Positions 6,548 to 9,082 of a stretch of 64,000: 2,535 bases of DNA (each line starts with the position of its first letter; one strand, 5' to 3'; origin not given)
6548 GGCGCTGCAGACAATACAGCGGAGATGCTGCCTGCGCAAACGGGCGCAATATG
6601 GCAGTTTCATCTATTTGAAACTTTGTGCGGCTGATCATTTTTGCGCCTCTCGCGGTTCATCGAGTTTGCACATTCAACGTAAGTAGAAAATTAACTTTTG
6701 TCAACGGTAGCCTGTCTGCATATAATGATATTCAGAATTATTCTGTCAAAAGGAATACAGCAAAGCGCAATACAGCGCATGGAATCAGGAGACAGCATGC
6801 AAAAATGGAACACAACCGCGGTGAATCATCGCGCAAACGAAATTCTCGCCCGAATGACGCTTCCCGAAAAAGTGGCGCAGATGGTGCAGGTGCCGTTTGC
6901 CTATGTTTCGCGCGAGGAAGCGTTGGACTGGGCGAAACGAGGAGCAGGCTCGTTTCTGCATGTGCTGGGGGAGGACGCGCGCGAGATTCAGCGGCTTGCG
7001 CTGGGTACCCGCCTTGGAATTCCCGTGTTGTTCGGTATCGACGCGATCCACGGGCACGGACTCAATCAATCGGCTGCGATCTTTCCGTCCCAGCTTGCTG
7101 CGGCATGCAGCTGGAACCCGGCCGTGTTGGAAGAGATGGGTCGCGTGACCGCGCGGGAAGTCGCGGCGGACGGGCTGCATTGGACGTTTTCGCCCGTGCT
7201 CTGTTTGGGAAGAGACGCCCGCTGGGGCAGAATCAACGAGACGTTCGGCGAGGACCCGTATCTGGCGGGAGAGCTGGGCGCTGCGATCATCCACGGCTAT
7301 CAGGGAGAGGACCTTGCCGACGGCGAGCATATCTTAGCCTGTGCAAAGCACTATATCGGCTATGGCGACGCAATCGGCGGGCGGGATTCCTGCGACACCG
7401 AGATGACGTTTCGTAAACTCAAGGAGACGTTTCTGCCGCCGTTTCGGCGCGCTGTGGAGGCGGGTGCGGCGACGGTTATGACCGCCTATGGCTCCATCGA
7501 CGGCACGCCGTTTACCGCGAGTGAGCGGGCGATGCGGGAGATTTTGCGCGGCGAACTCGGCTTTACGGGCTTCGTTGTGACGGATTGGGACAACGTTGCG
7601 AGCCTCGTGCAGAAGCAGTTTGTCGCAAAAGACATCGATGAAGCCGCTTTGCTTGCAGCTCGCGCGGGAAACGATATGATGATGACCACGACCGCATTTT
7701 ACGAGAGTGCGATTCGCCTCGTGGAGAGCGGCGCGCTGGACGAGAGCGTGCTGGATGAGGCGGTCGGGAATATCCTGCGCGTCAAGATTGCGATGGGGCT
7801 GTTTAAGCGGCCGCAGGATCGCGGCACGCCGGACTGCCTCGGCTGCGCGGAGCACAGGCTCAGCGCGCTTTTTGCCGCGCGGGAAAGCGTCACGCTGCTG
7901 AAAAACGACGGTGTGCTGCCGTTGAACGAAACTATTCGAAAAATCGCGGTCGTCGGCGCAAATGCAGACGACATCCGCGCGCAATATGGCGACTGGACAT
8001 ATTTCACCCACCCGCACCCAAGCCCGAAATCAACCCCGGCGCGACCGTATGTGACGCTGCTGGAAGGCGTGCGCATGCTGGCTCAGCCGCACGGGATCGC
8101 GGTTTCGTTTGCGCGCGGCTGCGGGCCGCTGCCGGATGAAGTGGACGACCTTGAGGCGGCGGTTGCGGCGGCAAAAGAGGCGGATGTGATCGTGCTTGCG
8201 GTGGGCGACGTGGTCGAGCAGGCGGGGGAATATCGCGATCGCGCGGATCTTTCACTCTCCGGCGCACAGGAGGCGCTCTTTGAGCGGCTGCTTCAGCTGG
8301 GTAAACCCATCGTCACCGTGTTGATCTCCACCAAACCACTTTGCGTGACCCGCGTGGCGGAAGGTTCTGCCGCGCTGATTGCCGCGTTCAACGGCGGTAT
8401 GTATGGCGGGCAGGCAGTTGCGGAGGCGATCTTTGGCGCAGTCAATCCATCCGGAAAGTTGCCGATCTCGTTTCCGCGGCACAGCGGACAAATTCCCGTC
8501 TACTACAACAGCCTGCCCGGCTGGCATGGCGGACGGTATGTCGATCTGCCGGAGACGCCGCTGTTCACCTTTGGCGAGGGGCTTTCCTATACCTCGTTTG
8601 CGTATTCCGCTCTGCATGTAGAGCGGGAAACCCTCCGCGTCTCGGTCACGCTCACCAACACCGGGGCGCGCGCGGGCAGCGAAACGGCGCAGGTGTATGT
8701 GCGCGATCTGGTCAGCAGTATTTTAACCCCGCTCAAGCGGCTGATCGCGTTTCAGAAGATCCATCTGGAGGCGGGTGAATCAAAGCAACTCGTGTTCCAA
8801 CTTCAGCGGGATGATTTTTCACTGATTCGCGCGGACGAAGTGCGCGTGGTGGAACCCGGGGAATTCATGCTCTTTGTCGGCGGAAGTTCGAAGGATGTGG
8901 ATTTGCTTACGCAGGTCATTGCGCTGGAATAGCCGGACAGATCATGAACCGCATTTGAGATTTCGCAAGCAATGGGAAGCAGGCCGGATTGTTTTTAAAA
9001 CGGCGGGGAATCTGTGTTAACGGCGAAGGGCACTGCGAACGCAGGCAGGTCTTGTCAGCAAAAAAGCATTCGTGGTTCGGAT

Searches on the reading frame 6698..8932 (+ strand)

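Call 43: search_protein_families(library=pfam, proteins=[window:6698-8932:+], max_evalue=0.00001)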
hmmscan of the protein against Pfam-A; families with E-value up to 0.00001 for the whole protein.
window:6698-8932:+ (744 aa): 3 families
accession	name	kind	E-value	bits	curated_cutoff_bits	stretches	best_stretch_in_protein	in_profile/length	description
PF00933.27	Glyco_hydro_3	-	1.2e-62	212.6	27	1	54-362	1-316/316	Glycosyl hydrolase family 3 N terminal domain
PF01915.27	Glyco_hydro_3_C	-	9.2e-46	156.8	31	1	398-631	1-200/200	Glycosyl hydrolase family 3 C-terminal domain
PF14310.12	Fn3-like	-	1.2e-20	73.9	25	1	662-731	1-71/71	Fibronectin type III-like domain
